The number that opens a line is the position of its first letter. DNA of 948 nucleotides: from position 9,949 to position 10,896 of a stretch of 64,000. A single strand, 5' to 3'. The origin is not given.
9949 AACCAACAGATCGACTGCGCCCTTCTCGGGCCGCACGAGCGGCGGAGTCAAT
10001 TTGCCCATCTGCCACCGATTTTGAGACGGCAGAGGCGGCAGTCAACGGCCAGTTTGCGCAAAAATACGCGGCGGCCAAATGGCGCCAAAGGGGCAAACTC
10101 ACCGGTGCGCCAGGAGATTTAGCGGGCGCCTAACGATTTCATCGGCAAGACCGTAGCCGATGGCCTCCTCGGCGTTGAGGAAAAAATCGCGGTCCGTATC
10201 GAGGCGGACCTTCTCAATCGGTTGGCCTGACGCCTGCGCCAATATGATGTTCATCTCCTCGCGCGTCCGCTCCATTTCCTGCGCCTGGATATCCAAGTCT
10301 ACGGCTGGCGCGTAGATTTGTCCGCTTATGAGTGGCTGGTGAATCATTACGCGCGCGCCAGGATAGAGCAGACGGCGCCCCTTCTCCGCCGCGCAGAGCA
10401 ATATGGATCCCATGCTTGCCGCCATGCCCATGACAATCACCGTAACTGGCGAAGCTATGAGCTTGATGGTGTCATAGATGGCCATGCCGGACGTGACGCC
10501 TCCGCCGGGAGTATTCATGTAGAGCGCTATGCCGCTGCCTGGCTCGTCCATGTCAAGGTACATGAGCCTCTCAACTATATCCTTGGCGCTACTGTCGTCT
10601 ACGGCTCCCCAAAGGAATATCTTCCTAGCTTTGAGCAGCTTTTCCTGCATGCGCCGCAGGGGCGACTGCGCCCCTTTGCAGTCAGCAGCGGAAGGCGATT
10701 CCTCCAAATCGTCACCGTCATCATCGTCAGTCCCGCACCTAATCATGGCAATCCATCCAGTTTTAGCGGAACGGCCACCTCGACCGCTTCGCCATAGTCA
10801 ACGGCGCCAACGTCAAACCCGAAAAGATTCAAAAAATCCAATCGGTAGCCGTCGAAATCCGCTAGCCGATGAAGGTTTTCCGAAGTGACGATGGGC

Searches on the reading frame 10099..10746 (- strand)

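Call 7: search_protein_families(library=pfam, proteins=[window:10099-10746:-], max_evalue=0.001)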
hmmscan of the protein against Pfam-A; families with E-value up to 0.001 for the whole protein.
window:10099-10746:- (215 aa): 1 family
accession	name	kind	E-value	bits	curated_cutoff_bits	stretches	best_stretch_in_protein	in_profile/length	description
PF00574.28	CLP_protease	-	6.6e-62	209.1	20.2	1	33-206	9-180/182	Clp protease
